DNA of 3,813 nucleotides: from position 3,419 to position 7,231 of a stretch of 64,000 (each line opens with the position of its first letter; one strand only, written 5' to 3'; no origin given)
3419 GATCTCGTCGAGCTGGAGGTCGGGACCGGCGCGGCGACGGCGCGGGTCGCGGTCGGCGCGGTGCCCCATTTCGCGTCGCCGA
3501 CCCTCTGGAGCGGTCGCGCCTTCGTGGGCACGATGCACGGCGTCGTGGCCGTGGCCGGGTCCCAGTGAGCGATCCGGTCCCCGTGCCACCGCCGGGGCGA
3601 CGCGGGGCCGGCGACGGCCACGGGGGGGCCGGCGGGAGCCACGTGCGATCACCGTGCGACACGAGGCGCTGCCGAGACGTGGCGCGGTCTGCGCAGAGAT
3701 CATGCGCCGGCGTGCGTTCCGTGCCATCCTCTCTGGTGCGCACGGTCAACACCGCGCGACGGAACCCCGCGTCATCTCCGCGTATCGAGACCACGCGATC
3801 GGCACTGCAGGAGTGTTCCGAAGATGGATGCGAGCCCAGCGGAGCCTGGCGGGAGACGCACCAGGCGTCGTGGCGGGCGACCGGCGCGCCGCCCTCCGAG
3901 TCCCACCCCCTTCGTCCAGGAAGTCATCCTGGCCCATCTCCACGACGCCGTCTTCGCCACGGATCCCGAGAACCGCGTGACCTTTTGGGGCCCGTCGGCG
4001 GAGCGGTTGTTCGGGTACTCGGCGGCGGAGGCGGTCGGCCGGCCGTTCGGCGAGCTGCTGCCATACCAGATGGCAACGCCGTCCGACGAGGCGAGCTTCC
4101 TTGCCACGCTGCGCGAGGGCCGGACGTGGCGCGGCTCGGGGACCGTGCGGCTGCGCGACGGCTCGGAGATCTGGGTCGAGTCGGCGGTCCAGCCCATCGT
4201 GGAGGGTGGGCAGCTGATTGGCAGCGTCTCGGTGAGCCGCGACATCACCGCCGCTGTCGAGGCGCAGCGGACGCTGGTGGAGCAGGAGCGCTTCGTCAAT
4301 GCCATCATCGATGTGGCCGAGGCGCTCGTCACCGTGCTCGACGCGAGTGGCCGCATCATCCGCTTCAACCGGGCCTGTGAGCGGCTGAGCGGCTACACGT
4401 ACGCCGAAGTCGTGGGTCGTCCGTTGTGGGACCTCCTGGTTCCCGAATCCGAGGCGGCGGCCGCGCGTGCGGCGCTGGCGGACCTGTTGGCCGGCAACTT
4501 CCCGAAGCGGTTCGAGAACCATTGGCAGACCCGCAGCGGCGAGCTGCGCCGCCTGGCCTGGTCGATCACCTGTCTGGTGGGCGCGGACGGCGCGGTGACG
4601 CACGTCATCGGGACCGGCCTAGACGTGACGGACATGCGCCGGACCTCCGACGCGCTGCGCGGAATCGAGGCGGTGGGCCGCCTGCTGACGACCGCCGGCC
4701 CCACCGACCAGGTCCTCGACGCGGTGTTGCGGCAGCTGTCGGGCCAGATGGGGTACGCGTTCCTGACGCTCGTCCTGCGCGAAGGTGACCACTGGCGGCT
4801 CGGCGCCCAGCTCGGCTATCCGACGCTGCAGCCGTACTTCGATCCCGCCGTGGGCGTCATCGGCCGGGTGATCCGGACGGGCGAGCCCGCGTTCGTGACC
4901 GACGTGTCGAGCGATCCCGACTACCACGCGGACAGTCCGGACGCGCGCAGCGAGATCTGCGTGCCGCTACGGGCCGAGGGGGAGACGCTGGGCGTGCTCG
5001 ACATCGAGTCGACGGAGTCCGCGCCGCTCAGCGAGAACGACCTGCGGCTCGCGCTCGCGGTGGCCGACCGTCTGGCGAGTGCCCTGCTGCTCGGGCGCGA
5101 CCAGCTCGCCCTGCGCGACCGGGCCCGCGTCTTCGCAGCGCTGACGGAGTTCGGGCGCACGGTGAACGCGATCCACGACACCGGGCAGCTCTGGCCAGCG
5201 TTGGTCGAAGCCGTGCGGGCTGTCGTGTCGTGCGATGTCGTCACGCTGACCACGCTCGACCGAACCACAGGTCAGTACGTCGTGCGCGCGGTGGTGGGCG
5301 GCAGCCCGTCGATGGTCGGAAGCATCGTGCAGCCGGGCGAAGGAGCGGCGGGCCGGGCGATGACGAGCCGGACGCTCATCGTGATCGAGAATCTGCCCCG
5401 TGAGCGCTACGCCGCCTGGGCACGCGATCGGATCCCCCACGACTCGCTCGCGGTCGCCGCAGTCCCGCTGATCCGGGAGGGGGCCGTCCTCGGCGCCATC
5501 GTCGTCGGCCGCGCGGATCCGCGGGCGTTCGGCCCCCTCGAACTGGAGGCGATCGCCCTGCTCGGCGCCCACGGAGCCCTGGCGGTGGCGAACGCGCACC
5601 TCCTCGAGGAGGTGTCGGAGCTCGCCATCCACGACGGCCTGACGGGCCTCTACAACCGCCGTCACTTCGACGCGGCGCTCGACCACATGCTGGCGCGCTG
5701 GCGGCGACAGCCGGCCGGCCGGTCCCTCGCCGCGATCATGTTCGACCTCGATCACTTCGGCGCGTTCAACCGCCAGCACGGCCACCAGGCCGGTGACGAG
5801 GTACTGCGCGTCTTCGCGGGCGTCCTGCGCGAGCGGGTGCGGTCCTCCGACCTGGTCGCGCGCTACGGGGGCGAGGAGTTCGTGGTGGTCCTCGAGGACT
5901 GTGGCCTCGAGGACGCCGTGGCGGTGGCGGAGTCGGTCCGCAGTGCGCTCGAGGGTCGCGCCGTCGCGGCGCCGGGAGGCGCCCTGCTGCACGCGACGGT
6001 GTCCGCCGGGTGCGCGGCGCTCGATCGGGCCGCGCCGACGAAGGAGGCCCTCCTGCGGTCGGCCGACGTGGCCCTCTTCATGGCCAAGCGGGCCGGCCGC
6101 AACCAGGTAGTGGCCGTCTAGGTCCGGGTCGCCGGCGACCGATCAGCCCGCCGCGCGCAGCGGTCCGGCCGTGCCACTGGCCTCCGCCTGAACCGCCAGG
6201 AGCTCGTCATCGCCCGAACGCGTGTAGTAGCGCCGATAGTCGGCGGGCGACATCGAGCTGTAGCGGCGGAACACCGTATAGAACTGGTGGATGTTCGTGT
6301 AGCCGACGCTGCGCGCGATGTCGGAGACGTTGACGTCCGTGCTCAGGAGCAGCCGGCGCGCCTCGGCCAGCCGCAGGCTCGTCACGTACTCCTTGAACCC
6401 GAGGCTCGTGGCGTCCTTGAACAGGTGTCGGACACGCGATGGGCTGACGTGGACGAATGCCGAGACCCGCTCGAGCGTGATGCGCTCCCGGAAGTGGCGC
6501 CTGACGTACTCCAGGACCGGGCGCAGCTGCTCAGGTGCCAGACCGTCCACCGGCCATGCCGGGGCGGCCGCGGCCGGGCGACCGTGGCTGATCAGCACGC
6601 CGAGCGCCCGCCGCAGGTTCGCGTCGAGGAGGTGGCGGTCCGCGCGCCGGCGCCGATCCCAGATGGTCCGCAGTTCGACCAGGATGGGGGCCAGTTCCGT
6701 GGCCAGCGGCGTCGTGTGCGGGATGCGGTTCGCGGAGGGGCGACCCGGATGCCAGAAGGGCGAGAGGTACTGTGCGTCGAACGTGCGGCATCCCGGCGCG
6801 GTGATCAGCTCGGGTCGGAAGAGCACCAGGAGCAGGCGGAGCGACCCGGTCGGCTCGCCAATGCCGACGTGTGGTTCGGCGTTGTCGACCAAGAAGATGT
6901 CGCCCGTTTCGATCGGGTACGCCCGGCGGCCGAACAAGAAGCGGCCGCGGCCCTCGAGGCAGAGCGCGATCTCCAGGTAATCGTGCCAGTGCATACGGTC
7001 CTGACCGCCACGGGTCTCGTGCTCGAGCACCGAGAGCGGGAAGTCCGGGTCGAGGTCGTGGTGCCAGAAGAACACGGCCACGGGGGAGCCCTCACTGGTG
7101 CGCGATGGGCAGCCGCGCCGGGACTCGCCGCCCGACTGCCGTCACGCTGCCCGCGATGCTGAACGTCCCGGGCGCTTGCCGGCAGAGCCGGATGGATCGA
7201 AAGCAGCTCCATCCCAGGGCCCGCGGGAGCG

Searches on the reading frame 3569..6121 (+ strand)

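Call 50: search_protein_families(library=pfam, proteins=[window:3569-6121:+], max_evalue=0.001)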
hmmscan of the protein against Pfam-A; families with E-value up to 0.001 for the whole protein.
window:3569-6121:+ (850 aa): 12 families
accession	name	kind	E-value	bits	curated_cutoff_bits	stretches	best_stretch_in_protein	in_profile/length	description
PF00990.26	GGDEF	-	6.5e-40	137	23.8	1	686-846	1-161/161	Diguanylate cyclase, GGDEF domain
PF00989.32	PAS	-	1e-30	106.5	22.6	2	119-226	5-113/113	PAS fold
PF13185.12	GAF_2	-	1.4e-30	106.7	28.6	2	380-506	9-135/136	GAF domain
PF01590.32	GAF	-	7.9e-28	98.1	22.4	2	380-506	3-133/133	GAF domain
PF13426.13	PAS_9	-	3.2e-26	92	27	2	126-228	2-103/103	PAS domain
PF08448.16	PAS_4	-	1.6e-25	89.9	23.1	2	250-358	4-110/110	PAS fold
PF13492.12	GAF_3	-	1.8e-17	64.4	27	2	380-506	3-127/129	GAF domain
PF08447.18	PAS_3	-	1.2e-15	58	25.6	2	264-349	2-88/89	PAS fold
PF13188.13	PAS_8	-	4.5e-11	42.7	21.8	1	244-294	4-54/65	PAS domain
PF12860.13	PAS_7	-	1.7e-05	25.4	27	0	121-233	1-114/115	PAS fold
PF15714.11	SpoVT_C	-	0.00011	22.7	27.5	0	596-659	51-113/128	Stage V sporulation protein T C-terminal, transcription factor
PF12282.15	GAF_PdtaS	-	0.00054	20.3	23.7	0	169-235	73-137/145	Histidine kinase PdtaS, GAF domain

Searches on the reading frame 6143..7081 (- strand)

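Call 50: search_protein_families(library=pfam, proteins=[window:6143-7081:-], max_evalue=0.001)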
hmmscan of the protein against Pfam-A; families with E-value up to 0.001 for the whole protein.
window:6143-7081:- (312 aa): 4 families
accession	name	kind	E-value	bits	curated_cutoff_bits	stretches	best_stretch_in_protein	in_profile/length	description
PF12833.13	HTH_18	-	6.3e-21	74.9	33.6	1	208-284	3-79/80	Helix-turn-helix domain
PF02311.25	AraC_binding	-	2e-13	50.7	21.1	1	30-158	18-133/135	AraC-like ligand binding domain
PF00165.29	HTH_AraC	-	7e-13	48.8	26.6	1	246-284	2-42/42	Bacterial regulatory helix-turn-helix proteins, AraC family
PF07883.17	Cupin_2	-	1.7e-07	31.3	27.2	1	25-86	8-69/70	Cupin domain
